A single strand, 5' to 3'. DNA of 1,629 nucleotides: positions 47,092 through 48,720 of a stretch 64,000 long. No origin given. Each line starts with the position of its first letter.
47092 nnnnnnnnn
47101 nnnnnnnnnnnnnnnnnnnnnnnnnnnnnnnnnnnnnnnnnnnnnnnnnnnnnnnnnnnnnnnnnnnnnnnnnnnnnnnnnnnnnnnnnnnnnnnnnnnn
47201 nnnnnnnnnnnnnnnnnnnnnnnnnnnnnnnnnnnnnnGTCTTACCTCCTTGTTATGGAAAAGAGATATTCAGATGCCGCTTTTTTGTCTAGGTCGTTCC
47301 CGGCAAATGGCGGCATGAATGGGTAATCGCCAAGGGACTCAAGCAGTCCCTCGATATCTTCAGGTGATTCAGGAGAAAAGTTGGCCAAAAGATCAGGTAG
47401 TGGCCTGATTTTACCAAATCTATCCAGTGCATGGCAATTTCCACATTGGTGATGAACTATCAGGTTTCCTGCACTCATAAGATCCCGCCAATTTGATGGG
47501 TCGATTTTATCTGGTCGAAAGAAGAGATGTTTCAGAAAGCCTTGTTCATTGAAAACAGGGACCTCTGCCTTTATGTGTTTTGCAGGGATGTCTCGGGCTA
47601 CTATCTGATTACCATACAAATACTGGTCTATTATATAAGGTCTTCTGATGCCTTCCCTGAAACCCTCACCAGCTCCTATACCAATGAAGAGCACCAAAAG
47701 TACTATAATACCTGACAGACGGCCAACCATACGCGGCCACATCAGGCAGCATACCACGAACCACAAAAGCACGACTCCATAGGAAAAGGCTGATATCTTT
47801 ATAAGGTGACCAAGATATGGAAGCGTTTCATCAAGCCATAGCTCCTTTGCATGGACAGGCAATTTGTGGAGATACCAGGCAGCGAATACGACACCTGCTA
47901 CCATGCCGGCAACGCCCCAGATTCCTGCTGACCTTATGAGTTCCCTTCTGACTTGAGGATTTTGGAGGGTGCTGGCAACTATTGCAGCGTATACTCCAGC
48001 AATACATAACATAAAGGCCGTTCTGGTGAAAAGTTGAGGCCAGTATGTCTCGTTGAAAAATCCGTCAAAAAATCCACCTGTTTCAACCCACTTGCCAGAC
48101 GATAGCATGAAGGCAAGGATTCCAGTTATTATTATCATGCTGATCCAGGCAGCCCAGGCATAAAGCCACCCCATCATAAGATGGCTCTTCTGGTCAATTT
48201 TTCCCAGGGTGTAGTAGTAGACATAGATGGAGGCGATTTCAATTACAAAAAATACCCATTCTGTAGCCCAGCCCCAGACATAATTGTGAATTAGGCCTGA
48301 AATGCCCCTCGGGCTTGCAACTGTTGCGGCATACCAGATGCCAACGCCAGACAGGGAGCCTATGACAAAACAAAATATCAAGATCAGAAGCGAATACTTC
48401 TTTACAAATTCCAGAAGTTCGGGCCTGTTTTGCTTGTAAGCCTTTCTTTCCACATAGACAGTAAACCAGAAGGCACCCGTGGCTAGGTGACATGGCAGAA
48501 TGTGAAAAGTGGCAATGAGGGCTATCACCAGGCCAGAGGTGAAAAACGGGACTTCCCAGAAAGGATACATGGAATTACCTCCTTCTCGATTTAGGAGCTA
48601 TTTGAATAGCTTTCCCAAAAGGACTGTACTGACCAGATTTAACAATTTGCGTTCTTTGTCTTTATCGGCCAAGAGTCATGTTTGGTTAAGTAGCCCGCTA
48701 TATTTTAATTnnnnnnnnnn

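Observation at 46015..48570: Cytochrome bd-like subunit fused to a c-type heme domain, with a second polytopic partner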

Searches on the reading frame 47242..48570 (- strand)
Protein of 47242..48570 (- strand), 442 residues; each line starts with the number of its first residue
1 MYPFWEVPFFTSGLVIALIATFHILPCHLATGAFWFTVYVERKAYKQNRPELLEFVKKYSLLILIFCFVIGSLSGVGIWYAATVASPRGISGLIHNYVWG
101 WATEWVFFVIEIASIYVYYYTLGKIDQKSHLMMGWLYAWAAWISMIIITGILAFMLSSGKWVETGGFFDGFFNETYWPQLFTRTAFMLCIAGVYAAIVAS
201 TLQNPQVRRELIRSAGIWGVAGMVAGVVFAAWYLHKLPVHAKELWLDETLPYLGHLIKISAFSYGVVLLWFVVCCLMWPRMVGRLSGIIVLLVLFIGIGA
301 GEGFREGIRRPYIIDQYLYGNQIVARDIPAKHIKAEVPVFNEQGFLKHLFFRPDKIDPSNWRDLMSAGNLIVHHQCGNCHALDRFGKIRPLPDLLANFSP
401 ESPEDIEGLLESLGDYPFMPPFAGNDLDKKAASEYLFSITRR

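Call 3: search_protein_families(library=pfam, proteins=[window:47242-48570:-], max_evalue=1)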
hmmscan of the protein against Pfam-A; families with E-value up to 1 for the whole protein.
window:47242-48570:- (442 aa): 2 families
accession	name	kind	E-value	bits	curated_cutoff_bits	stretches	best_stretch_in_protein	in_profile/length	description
PF01654.22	Cyt_bd_oxida_I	-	7.4e-07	28.5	26.2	1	15-225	5-225/418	Cytochrome bd terminal oxidase subunit I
PF13442.11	Cytochrome_CBB3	-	0.0032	18.2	27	1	366-435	4-67/68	Cytochrome C oxidase, cbb3-type, subunit III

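Call 4: search_protein_families(library=ncbifam, proteins=[window:47242-48570:-], max_evalue=1)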
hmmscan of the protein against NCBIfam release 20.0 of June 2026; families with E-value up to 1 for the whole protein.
window:47242-48570:- (442 aa): 0 families

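Call 5: search_solved_structures(query=window:47242-48570:-, max_evalue=10, show_alignments=3)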
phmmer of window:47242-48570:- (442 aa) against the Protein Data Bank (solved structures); distinct sequences matched with E-value up to 10: 0.

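Call 12: find_homologous_proteins(query=window:47242-48570:-, max_evalue=0.00001)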
Query window:47242-48570:- (442 aa): 645 proteins with E <= 0.00001 among 8000 candidates; the best 120 are listed.
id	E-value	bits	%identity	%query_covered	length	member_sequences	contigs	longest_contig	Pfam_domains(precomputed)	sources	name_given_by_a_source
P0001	0.0e+0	1031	100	100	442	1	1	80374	PF01654.23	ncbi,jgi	-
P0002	0.0e+0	1029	100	100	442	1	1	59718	PF01654.23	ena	-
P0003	9.6e-284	959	90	100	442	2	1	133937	PF01654.23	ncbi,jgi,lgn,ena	-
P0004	7.3e-268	907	85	100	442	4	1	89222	PF01654.23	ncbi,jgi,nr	ncbi:MAG: cytochrome C [Thermodesulfobacteria bacterium]|nr:cytochrome C [Thermodesulfobacteriota ba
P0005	1.0e-264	897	84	100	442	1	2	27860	PF01654.23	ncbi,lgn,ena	-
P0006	4.0e-264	895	83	100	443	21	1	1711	PF01654.23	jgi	-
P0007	7.9e-231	785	74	100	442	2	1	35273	-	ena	-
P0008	4.6e-228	776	75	100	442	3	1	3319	-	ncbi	-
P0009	1.0e-227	775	75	100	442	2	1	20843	PF01654.23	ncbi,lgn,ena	-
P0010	8.5e-226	768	74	100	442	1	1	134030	PF01654.23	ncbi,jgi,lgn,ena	-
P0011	1.9e-224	764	71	100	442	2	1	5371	PF01654.23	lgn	-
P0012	5.6e-224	762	73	100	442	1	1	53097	PF13442.12,PF01654.23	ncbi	-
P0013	3.0e-222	757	72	100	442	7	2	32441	PF01654.23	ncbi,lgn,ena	-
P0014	4.1e-221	753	70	100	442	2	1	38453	PF01654.23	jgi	jgi:cytochrome bd-type quinol oxidase subunit 1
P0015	4.9e-221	753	73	100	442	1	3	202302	PF01654.23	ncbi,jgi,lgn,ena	-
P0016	9.3e-221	752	72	100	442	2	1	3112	PF01654.23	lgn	-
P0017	2.6e-220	750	72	100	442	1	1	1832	PF13442.12,PF01654.23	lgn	-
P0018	3.7e-219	746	71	100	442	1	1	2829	PF01654.23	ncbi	-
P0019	2.3e-215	734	70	100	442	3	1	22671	PF01654.23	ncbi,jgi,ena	-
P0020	1.1e-211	722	69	100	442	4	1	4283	PF01654.23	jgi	jgi:mono/diheme cytochrome c family protein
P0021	4.6e-211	720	67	100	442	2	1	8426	PF01654.23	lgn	-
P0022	3.1e-206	704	67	99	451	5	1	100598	PF01654.23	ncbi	-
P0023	6.3e-206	703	65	100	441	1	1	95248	PF01654.23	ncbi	-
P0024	7.3e-206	703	71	93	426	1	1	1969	PF01654.23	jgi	jgi:hypothetical protein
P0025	1.5e-203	695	67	99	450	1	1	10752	PF01654.23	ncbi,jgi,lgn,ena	-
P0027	1.6e-189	649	63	100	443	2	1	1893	PF01654.23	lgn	-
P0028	3.2e-187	641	62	100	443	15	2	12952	PF01654.23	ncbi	-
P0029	1.1e-186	639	64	98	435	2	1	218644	-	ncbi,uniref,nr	ncbi:Cytochrome c family protein [Dissulfuribacter thermophilus]|uniref:Cytochrome c family protein 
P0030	5.0e-186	637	61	100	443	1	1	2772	PF01654.23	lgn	-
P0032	3.3e-184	631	61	95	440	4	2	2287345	PF13442.12,PF01654.23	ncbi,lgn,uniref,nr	ncbi:cytochrome C [Thermosulfuriphilus ammonigenes]|uniref:Cytochrome C n=1 Tax=Thermosulfuriphilus 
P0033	4.3e-184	631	62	95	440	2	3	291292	PF13442.12,PF01654.23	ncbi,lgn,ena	-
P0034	4.9e-184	631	61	100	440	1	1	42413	PF13442.12,PF01654.23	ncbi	ncbi:cytochrome ubiquinol oxidase subunit I [Thermosulfuriphilus sp.]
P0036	9.0e-182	623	59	100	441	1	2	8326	PF01654.23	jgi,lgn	jgi:hypothetical protein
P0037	1.1e-181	623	59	100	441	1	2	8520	PF01654.23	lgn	-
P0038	4.2e-181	621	60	100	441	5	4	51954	PF01654.23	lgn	-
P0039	1.4e-180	619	60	100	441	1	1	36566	PF01654.23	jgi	jgi:hypothetical protein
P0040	1.7e-180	619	59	100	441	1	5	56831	PF01654.23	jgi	-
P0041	1.8e-180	619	59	100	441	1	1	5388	PF01654.23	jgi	-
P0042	2.0e-180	619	59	100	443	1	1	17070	PF01654.23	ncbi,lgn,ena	-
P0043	2.1e-180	619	59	100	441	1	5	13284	PF01654.23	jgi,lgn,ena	-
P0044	3.5e-180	618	60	100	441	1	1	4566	PF01654.23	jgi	-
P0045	8.2e-180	617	59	100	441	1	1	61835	PF01654.23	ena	-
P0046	3.3e-179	615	58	100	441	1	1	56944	PF13442.12,PF01654.23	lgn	-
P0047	1.6e-178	612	58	100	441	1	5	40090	PF01654.23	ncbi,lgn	-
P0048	6.9e-178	610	58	100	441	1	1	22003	PF13442.12,PF01654.23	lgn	-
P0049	1.3e-177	609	58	99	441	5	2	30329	PF13442.12,PF01654.23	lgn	-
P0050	2.7e-177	608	61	100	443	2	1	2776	PF01654.23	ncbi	-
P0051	3.9e-177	608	60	100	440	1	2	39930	PF13442.12,PF01654.23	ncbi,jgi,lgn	-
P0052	7.4e-177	607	60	99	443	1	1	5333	PF01654.23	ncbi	-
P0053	7.4e-176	604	60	100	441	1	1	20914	PF13442.12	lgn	-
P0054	1.0e-175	603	71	81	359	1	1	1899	PF01654.23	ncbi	-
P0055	6.2e-174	597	59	99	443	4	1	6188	PF01654.23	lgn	-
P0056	9.8e-174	597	57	100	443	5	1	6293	PF01654.23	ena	-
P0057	5.1e-173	594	59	100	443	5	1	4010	PF01654.23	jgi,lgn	-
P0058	2.0e-171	589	58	97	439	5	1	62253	PF13442.12,PF01654.23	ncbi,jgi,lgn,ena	-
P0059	2.0e-169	582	59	97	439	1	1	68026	PF13442.12,PF01654.23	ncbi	-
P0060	7.8e-169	580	57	97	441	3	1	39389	PF13442.12,PF01654.23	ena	-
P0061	1.1e-168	580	57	100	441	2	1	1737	PF01654.23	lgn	-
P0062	5.1e-168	578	56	97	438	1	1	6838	PF13442.12,PF01654.23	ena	-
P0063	5.6e-167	574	57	100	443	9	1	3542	PF01654.23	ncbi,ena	-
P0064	1.2e-166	573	55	100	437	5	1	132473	PF13442.12,PF01654.23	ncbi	-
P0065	2.6e-166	572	55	97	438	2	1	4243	PF13442.12,PF01654.23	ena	-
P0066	4.7e-166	571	56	99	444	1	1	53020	PF13442.12,PF01654.23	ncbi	-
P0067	4.9e-166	571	55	97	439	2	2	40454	PF13442.12,PF01654.23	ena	-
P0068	8.6e-164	564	57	100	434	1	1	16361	PF01654.23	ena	-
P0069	1.5e-162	560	55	100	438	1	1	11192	PF13442.12,PF01654.23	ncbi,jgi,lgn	ncbi:MAG: cytochrome ubiquinol oxidase subunit I [Caldimicrobium sp.]|jgi:cytochrome bd-type quinol 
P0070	1.0e-161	557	55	97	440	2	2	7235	PF13442.12,PF01654.23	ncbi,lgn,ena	-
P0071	2.4e-161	556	54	100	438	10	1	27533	PF13442.12,PF01654.23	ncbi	-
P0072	3.8e-161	555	54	100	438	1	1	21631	PF13442.12,PF01654.23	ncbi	ncbi:MAG: cytochrome ubiquinol oxidase subunit I [Caldimicrobium sp.]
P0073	4.4e-160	552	54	100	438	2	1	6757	PF01654.23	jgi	-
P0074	9.7e-160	551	55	99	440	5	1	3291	PF01654.23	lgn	-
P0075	2.0e-159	549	55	100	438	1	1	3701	PF01654.23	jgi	-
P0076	3.7e-159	549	53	100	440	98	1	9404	PF13442.12,PF01654.23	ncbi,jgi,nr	ncbi:MAG: cytochrome ubiquinol oxidase subunit I, partial [Thermodesulfobacterium sp.]|jgi:cytochrom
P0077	1.1e-158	547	55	100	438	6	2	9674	PF01654.23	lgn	-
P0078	4.7e-158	545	54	100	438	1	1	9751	PF01654.23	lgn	-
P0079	7.0e-158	544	55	100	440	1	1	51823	PF01654.23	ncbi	-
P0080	8.8e-158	544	53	100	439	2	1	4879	PF01654.23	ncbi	-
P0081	1.2e-157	544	53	100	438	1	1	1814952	PF13442.12,PF01654.23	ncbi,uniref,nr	ncbi:cytochrome C [Caldimicrobium thiodismutans]|uniref:Cytochrome C n=1 Tax=Caldimicrobium thiodism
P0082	1.4e-157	543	53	100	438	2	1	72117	PF13442.12,PF01654.23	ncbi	-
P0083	1.6e-156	540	53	100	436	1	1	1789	PF13442.12,PF01654.23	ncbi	-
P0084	3.5e-156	539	53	100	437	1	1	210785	PF01654.23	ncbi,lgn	-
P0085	5.5e-156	538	52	100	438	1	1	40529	PF13442.12,PF01654.23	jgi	jgi:cytochrome bd-type quinol oxidase subunit 1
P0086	1.1e-155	537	53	99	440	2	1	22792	PF13442.12,PF01654.23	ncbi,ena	-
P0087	1.3e-155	537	53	100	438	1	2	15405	PF01654.23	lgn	-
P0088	2.1e-155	536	53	100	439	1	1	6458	PF01654.23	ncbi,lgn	ncbi:MAG: hypothetical protein ACK4GE_04530 [Caldimicrobium sp.]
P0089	2.5e-155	536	54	100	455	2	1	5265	PF01654.23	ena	-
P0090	1.3e-154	534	53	100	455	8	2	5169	PF13442.12,PF01654.23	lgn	-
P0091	1.9e-154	533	55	99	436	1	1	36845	PF13442.12,PF01654.23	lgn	-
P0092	2.5e-154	533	54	100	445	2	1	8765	PF01654.23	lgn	-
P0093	4.4e-154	532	55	100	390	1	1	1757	PF01654.23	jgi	-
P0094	4.6e-154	532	54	100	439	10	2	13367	PF01654.23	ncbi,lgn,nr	ncbi:MAG: cytochrome ubiquinol oxidase subunit I [Deltaproteobacteria bacterium]|nr:cytochrome ubiqu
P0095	8.3e-154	531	54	100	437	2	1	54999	PF01654.23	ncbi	ncbi:MAG: cytochrome ubiquinol oxidase subunit I [Thermosulfidibacteraceae bacterium]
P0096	2.1e-153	530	52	100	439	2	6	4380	PF01654.23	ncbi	ncbi:MAG: cytochrome ubiquinol oxidase subunit I [bacterium]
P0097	2.6e-153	529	54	100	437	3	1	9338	PF01654.23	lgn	-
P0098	2.8e-153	529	52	100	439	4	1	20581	PF01654.23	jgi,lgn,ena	-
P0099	3.2e-153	529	53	100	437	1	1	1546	PF13442.12,PF01654.23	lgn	-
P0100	8.2e-153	528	51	100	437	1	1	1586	PF13442.12,PF01654.23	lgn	-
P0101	8.8e-153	528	52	100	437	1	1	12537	PF13442.12,PF01654.23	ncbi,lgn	ncbi:MAG: cytochrome ubiquinol oxidase subunit I [Caldimicrobium sp.]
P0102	1.1e-152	527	53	99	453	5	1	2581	PF01654.23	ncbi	-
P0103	1.8e-152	527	53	100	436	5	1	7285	PF13442.12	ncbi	-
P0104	3.0e-152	526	51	100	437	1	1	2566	PF13442.12,PF01654.23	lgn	-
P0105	3.8e-152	525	54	99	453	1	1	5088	PF01654.23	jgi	-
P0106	4.2e-152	525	54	100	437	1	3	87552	PF01654.23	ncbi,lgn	-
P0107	5.0e-152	525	53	100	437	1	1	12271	PF13442.12,PF01654.23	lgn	-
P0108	6.0e-152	525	54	100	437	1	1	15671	PF01654.23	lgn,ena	-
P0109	9.9e-152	524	52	99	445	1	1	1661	PF01654.23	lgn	-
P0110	1.3e-151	524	53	99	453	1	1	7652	PF01654.23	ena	-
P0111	1.9e-151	523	52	100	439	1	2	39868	PF01654.23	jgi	jgi:cytochrome bd-type quinol oxidase subunit 1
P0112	2.0e-151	523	53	100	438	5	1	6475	PF13442.12,PF01654.23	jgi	-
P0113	3.1e-151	522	53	99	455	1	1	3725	PF01654.23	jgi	-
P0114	3.5e-151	522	51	100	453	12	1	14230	PF13442.12,PF01654.23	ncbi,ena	-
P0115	3.6e-151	522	53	99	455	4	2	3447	PF01654.23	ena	-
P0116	4.1e-151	522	54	99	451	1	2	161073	PF01654.23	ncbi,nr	ncbi:MAG: cytochrome ubiquinol oxidase subunit I [Deltaproteobacteria bacterium]|nr:cytochrome ubiqu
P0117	4.6e-151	522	53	100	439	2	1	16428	PF01654.23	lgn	-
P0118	5.7e-151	522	53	99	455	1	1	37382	PF01654.23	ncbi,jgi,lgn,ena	-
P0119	5.7e-151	522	53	99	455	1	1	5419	PF01654.23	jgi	jgi:cytochrome bd-type quinol oxidase subunit 1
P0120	6.1e-151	522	52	97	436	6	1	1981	PF13442.12,PF01654.23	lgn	-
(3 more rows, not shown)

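Call 26: find_encoding_contigs(protein=window:47242-48570:-, flank=10000, max_places=4)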
Protein window:47242-48570:- (442 aa): no gene with exactly this product is on record in the collection.

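Call 27: find_encoding_contigs(protein=P0001, flank=10000, max_places=3)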
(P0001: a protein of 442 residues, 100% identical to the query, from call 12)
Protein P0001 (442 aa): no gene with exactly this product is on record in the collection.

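Call 28: predict_structure(alignment_id=A1)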
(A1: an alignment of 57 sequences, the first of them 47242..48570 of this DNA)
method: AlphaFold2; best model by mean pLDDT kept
length: 442 residues; sequences in the alignment: 57
mean_pLDDT: 83.1   pTM: 0.80
mean pLDDT of the five models: 83.1, 82.1, 80.9, 80.7, 78.2
residues with pLDDT >= 90: 195; 70-90: 171; 50-70: 63; < 50: 13
segments of 3 or more residues with pLDDT < 50: 89-98
pLDDT, mean of each block of 10 residues (from residue 1): 71 73 70 90 95 95 82 65 56 45 59 85 93 91 83 64 72 87 91 95 94 96 95 89 84 92 96 94 92 91 83 59 72 83 87 77 91 85 84 90 94 81 91 94 70
secondary structure, 60 per line:
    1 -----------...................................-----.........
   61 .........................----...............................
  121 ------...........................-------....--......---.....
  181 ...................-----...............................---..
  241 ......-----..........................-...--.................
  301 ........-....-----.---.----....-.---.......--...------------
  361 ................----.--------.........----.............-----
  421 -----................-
elements in order: H12-46 H52-85 H90-120 H127-153 H161-164 H167-172 H176-199 H205-235 H239-246 H252-277 H284-308 H310-313 H337-343 H361-376 H391-398 H403-415 H426-441

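Call 31: fold_search(model_id=the predicted structure, library=pdb)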
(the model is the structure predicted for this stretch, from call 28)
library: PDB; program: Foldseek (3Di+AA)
matches with E <= 10: 250; with E <= 0.001: 6
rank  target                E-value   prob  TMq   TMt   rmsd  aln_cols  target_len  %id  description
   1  7oy2_C                2.1e-05  1.00  0.53  0.52   5.7       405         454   12  High resolution structure of cytochrome bd-II oxidase from E. coli (released 2021-12-15)
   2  9r2g_A                1.4e-04  1.00  0.52  0.60   5.2       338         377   15  Cytochrome bd II oxidase qOR-2 type from Mycobacterium smegmatis (released 2026-03-04)
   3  7ose_A                2.3e-04  1.00  0.51  0.45   7.5       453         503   12  cytochrome bd-II type oxidase with bound aurachin D (released 2021-11-17)
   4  6rko_A                3.7e-04  1.00  0.53  0.52   8.1       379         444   13  Cryo-EM structure of the E. coli cytochrome bd-I oxidase at 2.68 A resolution (released 2019-10-16)
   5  5doq_A                5.2e-04  1.00  0.55  0.56   6.3       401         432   15  The structure of bd oxidase from Geobacillus thermodenitrificans (released 2016-05-04)
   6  6rx4_A                5.8e-04  1.00  0.50  0.47   8.8       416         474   13  THE STRUCTURE OF BD OXIDASE FROM ESCHERICHIA COLI (released 2019-11-20)
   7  9fka_A                3.7e-03  1.00  0.47  0.45   7.0       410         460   14  Cryo-EM structure of the reduced cytochrome bd oxidase from M. tuberculosis (released 2025-02-12)
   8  7nkz_A                4.6e-03  1.00  0.50  0.48   7.0       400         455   12  Cryo-EM structure of the cytochrome bd oxidase from M. tuberculosis at 2.5 A resolution (released 2021-09-22)
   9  7d5i_A                5.9e-03  1.00  0.49  0.49   6.4       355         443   15  Structure of Mycobacterium smegmatis bd complex in the apo-form. (released 2021-06-23)
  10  8b4o_A                2.3e-02  1.00  0.55  0.55   5.0       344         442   14  Cryo-EM structure of cytochrome bd oxidase from C. glutamicum (released 2022-12-28)
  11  5doq_B                2.3e-02  1.00  0.39  0.50   7.2       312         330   15  The structure of bd oxidase from Geobacillus thermodenitrificans (released 2016-05-04)
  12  7d5i_B                2.8e-02  1.00  0.43  0.52   5.5       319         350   16  Structure of Mycobacterium smegmatis bd complex in the apo-form. (released 2021-06-23)
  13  9fka_B                3.5e-02  1.00  0.42  0.51   5.6       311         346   14  Cryo-EM structure of the reduced cytochrome bd oxidase from M. tuberculosis (released 2025-02-12)
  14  6rko_B                1.6e-01  0.99  0.41  0.46   6.8       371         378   12  Cryo-EM structure of the E. coli cytochrome bd-I oxidase at 2.68 A resolution (released 2019-10-16)
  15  9lmp_R                4.7e-01  0.08  0.09  0.10  26.6       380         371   11  Cryo-EM structure of antagonist-bounded inactive human GPR4 (released 2025-07-02)
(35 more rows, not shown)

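Call 32: find_encoding_contigs(protein=P0032, flank=8000, max_places=2)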
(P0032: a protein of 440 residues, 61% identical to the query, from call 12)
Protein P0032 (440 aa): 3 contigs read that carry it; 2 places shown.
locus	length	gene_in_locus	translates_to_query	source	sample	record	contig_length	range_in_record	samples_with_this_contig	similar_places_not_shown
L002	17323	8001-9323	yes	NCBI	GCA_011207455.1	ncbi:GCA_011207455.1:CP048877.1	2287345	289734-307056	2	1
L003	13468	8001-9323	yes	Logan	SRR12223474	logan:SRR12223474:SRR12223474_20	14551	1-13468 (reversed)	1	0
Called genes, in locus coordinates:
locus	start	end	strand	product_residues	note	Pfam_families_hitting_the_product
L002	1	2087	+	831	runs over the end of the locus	PF00403:HMA, PF00122:E1-E2_ATPase, PF00702:Hydrolase, PF12710:HAD (weak), PF08282:Hydrolase_3 (faint)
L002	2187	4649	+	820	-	PF20437:LonC_helical, PF13654:AAA_32, PF20436:LonB_AAA-LID, PF05362:Lon_C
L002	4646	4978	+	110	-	-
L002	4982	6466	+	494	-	PF01656:CbiA, PF13500:AAA_26, PF07685:GATase_3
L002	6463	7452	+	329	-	PF03186:CobD_Cbib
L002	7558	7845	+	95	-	-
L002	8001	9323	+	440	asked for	PF01654:Cyt_bd_oxida_I, PF13442:Cytochrome_CBB3 (weak)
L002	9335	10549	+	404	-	-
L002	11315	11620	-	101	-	-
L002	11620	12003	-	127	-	PF01850:PIN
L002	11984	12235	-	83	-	PF02604:PhdYeFM_antitox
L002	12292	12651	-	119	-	-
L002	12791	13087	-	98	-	PF05016:ParE_toxin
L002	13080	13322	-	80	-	PF01402:RHH_1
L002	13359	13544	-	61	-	-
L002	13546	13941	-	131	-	PF01850:PIN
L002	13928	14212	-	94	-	PF22513:FitA-like_RHH (weak)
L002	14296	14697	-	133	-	PF13020:NOV_C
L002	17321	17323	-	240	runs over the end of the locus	PF17746:SfsA_N, PF03749:SfsA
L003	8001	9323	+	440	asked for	PF01654:Cyt_bd_oxida_I, PF13442:Cytochrome_CBB3 (weak)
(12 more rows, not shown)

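Call 58: search_protein_families(library=pfam, alignment_id=A4, max_evalue=0.00001)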
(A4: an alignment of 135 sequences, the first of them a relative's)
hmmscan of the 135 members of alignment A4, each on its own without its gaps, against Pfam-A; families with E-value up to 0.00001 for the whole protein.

A. member 1, L004:4693-7137:- (814 aa): 3 families
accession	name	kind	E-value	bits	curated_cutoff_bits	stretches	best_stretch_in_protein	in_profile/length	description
PF01326.24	PPDK_N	-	8.2e-126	420.2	27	1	22-356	2-324/328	Pyruvate phosphate dikinase, AMP/ATP-binding domain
PF02896.24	PEP-utilizers_C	-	4e-63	213.8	22.8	1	485-805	15-291/293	PEP-utilising enzyme, PEP-binding domain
PF00391.29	PEP-utilizers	-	3.6e-26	91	23.1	1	392-463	1-72/72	PEP-utilising enzyme, mobile domain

B. families by the number of members that match (of 135 scanned): 138 families (the first 25 are shown)
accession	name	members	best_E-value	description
PF01326.24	PPDK_N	8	8.2e-126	Pyruvate phosphate dikinase, AMP/ATP-binding domain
PF02896.24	PEP-utilizers_C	8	5.7e-64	PEP-utilising enzyme, PEP-binding domain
PF00391.29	PEP-utilizers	8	1.8e-26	PEP-utilising enzyme, mobile domain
PF00158.32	Sigma54_activat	6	1.1e-69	Sigma-54 interaction domain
PF14532.12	Sigma54_activ_2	6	2e-23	Sigma-54 interaction domain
PF25601.1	AAA_lid_14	6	2.7e-22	AAA+ ATPase lid domain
PF00072.30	Response_reg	6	1.9e-21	Response regulator receiver domain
PF00133.28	tRNA-synt_1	5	8.8e-147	tRNA synthetases class I (I, L, M and V)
PF13603.12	tRNA-synt_1_2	5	3.5e-77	Leucyl-tRNA synthetase, editing domain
PF01594.21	AI-2E_transport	5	1.5e-57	AI-2E family transporter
PF08264.19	Anticodon_1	5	3.1e-41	Anticodon-binding domain of tRNA ligase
PF00990.26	GGDEF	5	5e-41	Diguanylate cyclase, GGDEF domain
PF09334.17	tRNA-synt_1g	5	4.1e-40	tRNA synthetases class I (M)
PF19583.5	ODP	5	6.4e-27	ODP family beta lactamase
PF00753.33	Lactamase_B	5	3.9e-16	Metallo-beta-lactamase superfamily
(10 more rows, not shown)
